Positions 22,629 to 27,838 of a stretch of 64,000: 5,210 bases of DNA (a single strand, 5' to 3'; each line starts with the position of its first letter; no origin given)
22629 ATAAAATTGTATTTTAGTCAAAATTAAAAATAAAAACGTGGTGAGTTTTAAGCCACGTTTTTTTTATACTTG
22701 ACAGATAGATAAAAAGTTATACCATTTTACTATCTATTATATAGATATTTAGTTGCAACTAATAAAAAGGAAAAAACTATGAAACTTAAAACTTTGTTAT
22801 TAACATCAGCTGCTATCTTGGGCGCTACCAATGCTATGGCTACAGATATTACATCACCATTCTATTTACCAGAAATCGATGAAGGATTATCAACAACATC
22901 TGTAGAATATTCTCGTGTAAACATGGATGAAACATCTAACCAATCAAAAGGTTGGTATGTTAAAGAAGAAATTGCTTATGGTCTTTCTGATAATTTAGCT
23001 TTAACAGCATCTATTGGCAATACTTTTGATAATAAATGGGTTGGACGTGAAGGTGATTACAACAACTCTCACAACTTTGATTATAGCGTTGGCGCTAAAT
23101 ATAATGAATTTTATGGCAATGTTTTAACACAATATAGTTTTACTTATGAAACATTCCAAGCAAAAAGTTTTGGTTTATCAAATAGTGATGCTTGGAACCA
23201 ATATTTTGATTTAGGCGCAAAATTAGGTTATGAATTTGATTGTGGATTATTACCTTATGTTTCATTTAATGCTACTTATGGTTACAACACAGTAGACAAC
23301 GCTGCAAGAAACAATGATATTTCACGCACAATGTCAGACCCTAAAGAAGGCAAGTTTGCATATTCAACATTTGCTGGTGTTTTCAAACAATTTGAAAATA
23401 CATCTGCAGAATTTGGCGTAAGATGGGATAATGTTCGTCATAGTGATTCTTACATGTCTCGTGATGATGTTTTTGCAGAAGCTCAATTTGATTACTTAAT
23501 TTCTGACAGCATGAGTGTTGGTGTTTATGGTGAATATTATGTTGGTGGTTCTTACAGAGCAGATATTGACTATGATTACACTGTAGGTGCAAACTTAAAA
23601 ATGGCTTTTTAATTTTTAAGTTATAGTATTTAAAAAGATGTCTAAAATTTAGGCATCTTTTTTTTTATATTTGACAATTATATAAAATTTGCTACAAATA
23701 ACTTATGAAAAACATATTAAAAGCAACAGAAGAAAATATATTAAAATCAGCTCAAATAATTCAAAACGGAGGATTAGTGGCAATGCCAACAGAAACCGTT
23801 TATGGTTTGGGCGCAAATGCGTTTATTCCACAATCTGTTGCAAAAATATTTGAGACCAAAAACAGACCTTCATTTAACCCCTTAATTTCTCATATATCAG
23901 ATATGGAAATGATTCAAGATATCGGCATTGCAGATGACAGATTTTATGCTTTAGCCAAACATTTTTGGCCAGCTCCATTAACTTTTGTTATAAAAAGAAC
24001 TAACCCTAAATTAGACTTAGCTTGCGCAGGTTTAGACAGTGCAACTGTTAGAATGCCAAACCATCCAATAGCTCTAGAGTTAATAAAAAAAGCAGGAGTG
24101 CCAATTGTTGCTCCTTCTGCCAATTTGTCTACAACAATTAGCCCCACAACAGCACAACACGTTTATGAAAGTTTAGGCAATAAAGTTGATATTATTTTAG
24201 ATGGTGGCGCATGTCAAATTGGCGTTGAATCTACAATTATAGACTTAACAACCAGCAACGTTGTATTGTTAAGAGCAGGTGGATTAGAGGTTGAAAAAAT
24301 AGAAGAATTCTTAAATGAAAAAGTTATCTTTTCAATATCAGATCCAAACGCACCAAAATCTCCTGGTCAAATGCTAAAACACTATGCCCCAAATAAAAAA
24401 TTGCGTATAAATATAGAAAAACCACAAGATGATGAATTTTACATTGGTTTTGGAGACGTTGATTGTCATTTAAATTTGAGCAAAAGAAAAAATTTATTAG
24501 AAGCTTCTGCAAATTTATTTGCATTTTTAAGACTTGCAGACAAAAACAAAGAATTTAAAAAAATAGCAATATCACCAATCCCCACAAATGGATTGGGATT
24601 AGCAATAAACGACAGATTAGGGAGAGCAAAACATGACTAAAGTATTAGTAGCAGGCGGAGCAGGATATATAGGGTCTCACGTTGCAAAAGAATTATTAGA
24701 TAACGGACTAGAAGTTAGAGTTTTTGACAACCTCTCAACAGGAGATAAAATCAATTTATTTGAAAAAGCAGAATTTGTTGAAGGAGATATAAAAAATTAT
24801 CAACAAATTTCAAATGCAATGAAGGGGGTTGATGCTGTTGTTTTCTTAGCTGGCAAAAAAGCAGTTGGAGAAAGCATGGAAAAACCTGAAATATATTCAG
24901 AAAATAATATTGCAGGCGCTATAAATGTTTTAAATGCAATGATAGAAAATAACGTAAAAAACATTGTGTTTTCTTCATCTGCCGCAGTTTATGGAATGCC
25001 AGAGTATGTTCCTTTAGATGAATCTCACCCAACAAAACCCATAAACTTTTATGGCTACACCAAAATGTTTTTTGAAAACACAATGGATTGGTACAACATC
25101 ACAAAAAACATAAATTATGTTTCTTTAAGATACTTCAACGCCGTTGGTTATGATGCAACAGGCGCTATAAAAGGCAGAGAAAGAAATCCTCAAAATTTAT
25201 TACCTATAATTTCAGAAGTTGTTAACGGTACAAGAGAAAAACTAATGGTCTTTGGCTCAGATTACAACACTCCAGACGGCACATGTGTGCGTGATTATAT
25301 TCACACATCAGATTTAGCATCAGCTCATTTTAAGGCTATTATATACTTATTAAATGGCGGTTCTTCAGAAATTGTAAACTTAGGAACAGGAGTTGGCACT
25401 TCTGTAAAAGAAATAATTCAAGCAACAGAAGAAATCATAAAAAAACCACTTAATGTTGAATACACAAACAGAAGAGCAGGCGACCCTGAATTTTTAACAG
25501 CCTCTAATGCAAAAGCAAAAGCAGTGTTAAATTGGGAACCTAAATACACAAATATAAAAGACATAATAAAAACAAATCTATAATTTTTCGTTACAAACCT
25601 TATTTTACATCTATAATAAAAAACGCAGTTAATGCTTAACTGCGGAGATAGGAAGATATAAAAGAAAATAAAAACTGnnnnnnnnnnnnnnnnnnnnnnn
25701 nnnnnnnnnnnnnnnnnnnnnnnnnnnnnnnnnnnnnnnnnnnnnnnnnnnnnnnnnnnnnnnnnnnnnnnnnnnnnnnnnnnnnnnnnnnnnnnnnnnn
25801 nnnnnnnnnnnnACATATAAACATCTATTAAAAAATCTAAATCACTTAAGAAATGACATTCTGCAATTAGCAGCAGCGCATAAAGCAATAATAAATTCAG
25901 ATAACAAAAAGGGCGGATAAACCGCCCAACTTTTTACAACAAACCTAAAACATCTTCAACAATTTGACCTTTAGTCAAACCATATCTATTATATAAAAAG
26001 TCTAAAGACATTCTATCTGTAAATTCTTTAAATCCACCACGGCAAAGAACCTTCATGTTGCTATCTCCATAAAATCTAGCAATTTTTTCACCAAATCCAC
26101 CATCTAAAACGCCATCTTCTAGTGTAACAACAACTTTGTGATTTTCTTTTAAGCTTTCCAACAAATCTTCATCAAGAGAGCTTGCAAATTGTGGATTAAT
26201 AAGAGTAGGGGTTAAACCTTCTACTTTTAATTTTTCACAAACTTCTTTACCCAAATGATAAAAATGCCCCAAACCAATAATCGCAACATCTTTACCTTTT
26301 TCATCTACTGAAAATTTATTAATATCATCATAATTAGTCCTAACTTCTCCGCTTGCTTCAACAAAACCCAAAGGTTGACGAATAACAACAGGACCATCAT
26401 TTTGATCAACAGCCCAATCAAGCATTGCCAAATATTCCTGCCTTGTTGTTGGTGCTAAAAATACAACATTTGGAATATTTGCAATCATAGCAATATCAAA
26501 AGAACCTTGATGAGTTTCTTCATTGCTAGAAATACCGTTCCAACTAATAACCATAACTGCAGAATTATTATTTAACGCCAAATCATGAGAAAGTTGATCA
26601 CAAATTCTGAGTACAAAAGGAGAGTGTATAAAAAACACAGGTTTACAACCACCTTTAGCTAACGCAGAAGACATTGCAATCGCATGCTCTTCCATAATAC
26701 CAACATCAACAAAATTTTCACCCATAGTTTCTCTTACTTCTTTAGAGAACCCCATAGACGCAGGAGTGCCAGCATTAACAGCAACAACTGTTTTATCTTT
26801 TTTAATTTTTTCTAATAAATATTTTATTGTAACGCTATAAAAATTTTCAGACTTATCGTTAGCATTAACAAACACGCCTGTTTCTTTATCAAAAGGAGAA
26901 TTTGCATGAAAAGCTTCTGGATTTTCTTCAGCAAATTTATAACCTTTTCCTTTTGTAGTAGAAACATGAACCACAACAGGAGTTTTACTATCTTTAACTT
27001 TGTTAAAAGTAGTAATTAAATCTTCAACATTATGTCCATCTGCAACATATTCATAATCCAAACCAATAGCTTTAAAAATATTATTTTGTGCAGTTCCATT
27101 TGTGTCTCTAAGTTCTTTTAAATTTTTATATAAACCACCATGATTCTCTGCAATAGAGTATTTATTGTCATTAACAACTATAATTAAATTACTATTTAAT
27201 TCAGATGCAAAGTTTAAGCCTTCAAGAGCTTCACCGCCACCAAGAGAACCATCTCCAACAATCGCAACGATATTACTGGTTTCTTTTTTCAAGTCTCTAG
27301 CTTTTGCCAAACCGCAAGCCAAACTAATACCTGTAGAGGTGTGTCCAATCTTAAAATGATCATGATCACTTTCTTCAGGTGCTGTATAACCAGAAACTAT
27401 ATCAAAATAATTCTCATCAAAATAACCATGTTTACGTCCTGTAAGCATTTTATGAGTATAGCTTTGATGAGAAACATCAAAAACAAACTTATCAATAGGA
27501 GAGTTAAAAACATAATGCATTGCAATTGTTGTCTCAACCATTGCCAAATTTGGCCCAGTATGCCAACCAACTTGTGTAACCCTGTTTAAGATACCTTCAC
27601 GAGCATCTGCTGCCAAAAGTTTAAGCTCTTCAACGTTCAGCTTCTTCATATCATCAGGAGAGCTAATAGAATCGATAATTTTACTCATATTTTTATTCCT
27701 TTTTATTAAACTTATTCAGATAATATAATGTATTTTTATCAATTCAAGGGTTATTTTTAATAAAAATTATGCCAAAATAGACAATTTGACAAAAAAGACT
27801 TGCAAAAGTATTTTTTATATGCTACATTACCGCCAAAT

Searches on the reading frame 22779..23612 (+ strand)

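Call 42: search_protein_families(library=pfam, proteins=[window:22779-23612:+], max_evalue=0.001)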
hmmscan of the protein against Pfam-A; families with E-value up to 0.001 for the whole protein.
window:22779-23612:+ (277 aa): 1 family
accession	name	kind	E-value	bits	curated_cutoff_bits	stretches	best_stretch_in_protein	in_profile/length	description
PF13505.12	OMP_b-brl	-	0.00011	22.8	28.7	0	58-249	42-148/175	Outer membrane protein beta-barrel domain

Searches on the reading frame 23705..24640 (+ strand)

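Call 42: search_protein_families(library=pfam, proteins=[window:23705-24640:+], max_evalue=0.001)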
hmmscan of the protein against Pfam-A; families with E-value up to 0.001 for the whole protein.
window:23705-24640:+ (311 aa): 2 families
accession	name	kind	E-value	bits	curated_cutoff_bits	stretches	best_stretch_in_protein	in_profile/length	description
PF01300.24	Sua5_yciO_yrdC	-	3.3e-56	190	25.1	1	17-192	1-178/178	Telomere recombination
PF03481.19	Sua5_C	-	8.1e-19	68.9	22.9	1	196-308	3-134/136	Threonylcarbamoyl-AMP synthase, C-terminal domain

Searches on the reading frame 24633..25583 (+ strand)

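Call 42: search_protein_families(library=pfam, proteins=[window:24633-25583:+], max_evalue=0.001)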
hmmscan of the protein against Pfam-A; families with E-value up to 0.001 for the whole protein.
window:24633-25583:+ (316 aa): 9 families
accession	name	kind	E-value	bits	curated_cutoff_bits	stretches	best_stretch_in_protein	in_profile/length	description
PF01370.27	Epimerase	-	7.6e-52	176.6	20.9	1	4-251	1-240/240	NAD dependent epimerase/dehydratase family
PF16363.11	GDP_Man_Dehyd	-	2.1e-49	169.2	27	1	5-306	1-324/332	GDP-mannose 4,6 dehydratase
PF01073.25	3Beta_HSD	-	5.5e-21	75.3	22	1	5-122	1-122/280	3-beta hydroxysteroid dehydrogenase/isomerase family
PF13460.12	NAD_binding_10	-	2.1e-17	64.1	27.2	1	8-123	1-106/184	NAD(P)H-binding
PF02719.21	Polysacc_synt_2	-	1.4e-13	51.1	20.2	1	4-172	1-173/293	Polysaccharide biosynthesis protein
PF05368.20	NmrA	-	2.3e-10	41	27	1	3-116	4-107/298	NmrA-like family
PF04321.23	RmlD_sub_bind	-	1.1e-08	35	27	1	3-151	2-136/287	RmlD substrate binding domain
PF00106.31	adh_short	-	0.00013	22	26.6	1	4-118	3-138/195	short chain dehydrogenase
PF00056.29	Ldh_1_N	-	0.00027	21.4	27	1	2-76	1-80/141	lactate/malate dehydrogenase, NAD binding domain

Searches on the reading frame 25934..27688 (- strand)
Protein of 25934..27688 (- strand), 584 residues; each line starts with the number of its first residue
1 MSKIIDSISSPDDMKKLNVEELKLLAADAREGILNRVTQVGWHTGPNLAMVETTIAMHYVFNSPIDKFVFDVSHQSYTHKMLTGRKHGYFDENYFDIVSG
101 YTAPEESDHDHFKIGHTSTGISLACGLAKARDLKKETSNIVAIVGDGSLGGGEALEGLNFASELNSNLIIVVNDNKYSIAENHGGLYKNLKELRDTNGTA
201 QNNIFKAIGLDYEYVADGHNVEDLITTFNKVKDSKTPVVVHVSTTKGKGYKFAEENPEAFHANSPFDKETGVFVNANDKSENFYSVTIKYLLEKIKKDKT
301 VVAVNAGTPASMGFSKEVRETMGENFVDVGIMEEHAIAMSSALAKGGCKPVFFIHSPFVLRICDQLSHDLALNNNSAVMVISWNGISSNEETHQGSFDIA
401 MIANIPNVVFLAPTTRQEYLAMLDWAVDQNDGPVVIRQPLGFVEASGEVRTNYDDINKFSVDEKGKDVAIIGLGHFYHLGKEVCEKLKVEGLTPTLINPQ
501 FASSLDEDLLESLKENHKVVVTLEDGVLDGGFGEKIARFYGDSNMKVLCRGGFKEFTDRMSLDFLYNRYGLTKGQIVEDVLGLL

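Call 54: search_protein_families(library=pfam, proteins=[window:25934-27688:-], max_evalue=0.00001)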
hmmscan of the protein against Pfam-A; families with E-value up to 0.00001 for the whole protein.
window:25934-27688:- (584 aa): 5 families
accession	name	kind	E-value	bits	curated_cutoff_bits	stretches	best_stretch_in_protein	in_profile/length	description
PF13292.11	DXP_synthase_N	-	4.9e-76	256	21.2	2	6-198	2-194/274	1-deoxy-D-xylulose-5-phosphate synthase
PF02780.25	Transketolase_C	-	1.7e-18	67.1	25.9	1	459-576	3-124/124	Transketolase, C-terminal domain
PF02779.29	Transket_pyr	-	1.8e-17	64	27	1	295-439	17-168/174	Transketolase, pyrimidine binding domain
PF02775.26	TPP_enzyme_C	-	1.6e-08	34.9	21.9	1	114-242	25-151/151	Thiamine pyrophosphate enzyme, C-terminal TPP binding domain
PF00676.26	E1_dh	-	2e-08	34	22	1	117-180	103-166/300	Dehydrogenase E1 component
